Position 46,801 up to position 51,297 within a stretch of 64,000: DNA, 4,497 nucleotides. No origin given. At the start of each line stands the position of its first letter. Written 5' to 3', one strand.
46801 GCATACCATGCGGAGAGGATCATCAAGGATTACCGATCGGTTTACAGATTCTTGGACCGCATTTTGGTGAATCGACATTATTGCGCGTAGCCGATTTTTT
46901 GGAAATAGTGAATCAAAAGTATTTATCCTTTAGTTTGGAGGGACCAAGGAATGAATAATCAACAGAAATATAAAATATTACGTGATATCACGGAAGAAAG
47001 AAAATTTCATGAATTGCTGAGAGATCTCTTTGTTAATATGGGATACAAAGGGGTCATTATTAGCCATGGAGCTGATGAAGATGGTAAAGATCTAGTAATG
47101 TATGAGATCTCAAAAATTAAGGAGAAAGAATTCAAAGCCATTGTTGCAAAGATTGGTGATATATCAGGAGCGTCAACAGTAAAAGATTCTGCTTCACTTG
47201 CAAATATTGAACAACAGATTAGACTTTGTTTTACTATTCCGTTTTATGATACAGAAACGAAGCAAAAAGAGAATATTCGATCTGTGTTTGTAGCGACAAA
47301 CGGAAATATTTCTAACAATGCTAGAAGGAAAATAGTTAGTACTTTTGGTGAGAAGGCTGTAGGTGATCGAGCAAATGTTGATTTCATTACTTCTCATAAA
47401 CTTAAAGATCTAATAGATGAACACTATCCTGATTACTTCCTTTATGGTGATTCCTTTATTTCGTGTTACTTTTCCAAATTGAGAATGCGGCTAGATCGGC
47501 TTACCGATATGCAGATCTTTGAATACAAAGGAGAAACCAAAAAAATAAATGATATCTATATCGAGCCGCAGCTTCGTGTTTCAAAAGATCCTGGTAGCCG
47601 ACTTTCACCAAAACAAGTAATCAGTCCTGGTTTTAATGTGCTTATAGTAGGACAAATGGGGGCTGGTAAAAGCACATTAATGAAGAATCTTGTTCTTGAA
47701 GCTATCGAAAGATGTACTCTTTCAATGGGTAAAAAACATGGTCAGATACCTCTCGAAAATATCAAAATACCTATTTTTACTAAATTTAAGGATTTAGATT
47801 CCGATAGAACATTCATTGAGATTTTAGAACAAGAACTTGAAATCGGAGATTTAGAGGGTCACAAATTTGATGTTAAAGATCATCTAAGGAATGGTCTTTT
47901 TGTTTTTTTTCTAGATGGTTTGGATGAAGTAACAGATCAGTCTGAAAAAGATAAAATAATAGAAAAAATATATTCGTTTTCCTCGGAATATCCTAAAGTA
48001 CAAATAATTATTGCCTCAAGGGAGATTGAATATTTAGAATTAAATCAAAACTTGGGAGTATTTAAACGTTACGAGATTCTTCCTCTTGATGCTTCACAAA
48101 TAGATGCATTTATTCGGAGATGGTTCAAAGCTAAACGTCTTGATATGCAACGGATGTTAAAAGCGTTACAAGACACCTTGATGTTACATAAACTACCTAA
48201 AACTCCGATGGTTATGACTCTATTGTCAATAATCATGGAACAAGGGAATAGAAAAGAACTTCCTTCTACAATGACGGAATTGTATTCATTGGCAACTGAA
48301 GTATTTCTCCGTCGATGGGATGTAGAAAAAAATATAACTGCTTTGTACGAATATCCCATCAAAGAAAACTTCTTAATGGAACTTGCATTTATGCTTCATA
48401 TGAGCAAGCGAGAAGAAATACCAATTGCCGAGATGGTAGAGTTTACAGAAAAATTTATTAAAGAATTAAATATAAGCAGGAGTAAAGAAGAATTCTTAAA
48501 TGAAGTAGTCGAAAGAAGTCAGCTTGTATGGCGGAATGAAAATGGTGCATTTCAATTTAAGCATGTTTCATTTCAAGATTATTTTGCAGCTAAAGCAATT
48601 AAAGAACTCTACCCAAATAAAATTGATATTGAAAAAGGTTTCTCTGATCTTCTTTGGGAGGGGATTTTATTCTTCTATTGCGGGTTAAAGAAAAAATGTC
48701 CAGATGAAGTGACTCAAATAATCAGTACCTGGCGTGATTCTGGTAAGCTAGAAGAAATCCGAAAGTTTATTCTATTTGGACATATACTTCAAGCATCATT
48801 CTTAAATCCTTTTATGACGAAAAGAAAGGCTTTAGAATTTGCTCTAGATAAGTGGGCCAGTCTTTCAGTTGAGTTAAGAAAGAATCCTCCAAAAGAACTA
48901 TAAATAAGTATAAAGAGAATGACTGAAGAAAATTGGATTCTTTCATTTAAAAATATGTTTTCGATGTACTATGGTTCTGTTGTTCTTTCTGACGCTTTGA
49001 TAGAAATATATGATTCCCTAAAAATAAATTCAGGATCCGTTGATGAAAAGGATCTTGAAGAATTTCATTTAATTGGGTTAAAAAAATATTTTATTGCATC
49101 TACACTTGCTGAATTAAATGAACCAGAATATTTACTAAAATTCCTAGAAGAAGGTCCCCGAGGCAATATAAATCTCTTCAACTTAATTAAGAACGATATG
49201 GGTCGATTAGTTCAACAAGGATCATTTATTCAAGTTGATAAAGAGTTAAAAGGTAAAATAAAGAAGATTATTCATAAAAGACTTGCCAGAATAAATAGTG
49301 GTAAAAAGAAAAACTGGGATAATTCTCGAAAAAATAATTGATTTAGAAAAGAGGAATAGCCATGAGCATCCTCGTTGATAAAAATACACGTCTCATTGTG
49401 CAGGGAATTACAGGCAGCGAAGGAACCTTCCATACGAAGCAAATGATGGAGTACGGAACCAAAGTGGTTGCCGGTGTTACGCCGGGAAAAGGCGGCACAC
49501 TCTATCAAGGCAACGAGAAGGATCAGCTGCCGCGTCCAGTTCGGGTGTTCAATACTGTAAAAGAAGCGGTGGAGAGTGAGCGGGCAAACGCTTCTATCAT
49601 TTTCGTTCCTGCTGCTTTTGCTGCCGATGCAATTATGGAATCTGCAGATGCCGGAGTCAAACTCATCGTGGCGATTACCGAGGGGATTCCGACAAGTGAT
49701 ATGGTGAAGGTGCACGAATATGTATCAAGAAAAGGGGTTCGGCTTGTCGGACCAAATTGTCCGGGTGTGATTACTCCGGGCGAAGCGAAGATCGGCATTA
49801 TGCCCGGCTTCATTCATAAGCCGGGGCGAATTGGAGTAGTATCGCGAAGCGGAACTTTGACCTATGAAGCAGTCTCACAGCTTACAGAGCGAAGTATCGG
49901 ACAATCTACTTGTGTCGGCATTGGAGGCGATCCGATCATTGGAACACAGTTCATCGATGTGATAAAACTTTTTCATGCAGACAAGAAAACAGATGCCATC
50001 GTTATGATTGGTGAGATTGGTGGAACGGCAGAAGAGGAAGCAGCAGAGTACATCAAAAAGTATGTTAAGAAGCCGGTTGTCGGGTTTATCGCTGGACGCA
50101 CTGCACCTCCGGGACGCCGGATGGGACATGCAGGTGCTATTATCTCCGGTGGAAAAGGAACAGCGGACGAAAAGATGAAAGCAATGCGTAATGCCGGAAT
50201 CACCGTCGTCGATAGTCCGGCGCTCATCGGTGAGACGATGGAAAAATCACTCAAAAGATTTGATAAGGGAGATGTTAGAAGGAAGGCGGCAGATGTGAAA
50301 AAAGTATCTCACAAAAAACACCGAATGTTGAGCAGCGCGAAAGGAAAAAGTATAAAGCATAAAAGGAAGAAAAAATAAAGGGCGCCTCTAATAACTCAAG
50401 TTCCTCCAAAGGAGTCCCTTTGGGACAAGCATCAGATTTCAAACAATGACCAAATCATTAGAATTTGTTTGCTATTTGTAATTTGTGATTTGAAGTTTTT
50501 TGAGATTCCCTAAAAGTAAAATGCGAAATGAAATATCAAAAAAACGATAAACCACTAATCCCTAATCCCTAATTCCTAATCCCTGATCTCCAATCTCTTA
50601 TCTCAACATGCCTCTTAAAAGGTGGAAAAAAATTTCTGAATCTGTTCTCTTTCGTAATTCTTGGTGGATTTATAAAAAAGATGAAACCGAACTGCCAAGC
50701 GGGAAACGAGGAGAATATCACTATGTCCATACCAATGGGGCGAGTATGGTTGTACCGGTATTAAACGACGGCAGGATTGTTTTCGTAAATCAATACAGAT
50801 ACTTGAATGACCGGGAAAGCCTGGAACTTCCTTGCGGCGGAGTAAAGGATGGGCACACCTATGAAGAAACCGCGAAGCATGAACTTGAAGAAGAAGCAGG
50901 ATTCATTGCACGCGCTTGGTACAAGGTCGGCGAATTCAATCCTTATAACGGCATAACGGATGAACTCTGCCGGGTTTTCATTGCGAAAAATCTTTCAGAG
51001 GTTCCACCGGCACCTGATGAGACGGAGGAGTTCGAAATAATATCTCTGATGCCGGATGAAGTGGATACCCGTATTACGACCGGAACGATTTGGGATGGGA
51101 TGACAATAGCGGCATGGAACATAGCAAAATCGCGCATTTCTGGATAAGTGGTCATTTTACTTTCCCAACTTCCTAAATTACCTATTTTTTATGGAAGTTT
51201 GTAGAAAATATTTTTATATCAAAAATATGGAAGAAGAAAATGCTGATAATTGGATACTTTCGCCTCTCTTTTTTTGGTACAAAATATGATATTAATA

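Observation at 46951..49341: Mrr-like nuclease / NACHT STAND NTPase module wedged between gatA and sucD: candidate NLR-like antiphage system with no recognisable sensor repeats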

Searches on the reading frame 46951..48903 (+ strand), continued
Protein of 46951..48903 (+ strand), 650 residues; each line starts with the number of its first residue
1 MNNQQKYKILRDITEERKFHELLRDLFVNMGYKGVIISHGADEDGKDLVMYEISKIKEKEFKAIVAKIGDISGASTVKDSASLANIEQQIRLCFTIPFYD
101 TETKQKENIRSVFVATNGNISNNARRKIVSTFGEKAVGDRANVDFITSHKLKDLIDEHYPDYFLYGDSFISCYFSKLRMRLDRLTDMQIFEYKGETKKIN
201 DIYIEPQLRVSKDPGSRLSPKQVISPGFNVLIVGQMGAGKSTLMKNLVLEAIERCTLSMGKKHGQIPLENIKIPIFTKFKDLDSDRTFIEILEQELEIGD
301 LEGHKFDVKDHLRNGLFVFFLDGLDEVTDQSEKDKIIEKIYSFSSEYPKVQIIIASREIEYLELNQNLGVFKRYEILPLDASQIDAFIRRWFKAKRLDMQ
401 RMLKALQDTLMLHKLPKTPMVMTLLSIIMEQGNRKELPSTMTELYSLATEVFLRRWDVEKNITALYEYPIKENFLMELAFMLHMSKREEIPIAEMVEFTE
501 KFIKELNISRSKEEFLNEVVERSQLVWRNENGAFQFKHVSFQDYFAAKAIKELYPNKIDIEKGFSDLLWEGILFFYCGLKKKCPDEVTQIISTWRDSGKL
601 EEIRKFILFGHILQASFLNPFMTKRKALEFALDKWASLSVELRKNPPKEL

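Call 73: find_related_loci(query=A3, collection=metagenome_contigs, flank=5000)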
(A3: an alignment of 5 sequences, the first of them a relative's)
Query A3 (796 aa) in metagenome_contigs; peptide patterns used: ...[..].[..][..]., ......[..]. (x = any residue, [..] = any of these).
322 stretches matched a pattern; 15 encode a relative of the query (tblastn E <= 1e-3); 15 distinct loci.
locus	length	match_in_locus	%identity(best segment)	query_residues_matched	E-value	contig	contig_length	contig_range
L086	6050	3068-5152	33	1-687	1e-117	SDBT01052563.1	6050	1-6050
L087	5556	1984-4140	34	1-723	1e-117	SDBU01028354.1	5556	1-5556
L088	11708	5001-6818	27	1-613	2e-46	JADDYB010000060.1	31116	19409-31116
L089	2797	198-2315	30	22-646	7e-31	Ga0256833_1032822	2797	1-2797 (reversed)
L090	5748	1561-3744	24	3-739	6e-30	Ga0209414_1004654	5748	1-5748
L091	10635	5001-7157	24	5-732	6e-28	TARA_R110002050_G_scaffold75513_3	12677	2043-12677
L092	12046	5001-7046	26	14-699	9e-28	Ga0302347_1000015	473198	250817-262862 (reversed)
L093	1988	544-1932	24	14-479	3e-23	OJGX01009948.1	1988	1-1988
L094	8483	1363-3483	26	35-592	1e-21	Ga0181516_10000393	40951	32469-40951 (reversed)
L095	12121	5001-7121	24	35-592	2e-20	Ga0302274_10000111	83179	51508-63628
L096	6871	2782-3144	34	6-124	2e-12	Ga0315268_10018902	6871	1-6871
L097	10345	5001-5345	34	15-126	2e-11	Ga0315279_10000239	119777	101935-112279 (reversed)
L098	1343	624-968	34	15-124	1e-11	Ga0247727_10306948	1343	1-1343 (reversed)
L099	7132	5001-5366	31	22-129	1e-8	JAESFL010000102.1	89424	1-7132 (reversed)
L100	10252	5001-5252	34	10-95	5e-8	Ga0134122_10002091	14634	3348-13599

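Call 75: find_encoding_contigs(protein=P0006, flank=4000, max_places=2)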
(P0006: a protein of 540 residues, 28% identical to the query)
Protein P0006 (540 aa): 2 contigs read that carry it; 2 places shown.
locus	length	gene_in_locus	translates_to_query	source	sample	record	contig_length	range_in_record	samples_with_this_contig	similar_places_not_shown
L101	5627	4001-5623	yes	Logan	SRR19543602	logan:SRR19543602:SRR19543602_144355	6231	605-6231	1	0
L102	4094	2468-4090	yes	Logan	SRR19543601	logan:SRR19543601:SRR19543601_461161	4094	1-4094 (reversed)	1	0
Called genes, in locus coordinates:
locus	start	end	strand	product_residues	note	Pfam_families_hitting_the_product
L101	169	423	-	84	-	-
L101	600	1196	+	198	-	-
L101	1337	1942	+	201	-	-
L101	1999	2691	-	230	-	PF13532:2OG-FeII_Oxy_2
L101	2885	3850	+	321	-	PF02899:Phage_int_SAM_1 (weak), PF00589:Phage_integrase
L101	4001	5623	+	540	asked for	PF04471:Mrr_cat (weak), PF24883:NPHP3_N (faint), PF05729:NACHT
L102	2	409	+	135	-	?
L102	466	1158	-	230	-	PF13532:2OG-FeII_Oxy_2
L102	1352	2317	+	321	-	PF02899:Phage_int_SAM_1 (weak), PF00589:Phage_integrase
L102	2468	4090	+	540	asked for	PF04471:Mrr_cat (weak), PF24883:NPHP3_N (faint), PF05729:NACHT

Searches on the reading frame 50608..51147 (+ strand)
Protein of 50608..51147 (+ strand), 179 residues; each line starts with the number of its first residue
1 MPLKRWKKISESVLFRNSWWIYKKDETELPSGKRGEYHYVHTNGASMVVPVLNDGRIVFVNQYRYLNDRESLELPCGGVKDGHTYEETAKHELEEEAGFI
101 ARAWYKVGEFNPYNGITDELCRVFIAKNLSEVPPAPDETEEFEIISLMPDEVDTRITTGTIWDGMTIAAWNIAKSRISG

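Call 44: search_protein_families(library=pfam, proteins=[window:50608-51147:+], max_evalue=0.001)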
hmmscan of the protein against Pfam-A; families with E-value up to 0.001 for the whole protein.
window:50608-51147:+ (179 aa): 1 family
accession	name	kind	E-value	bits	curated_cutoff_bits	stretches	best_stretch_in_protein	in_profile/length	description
PF00293.34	NUDIX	-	6.8e-12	46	21.1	1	47-147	7-115/134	NUDIX domain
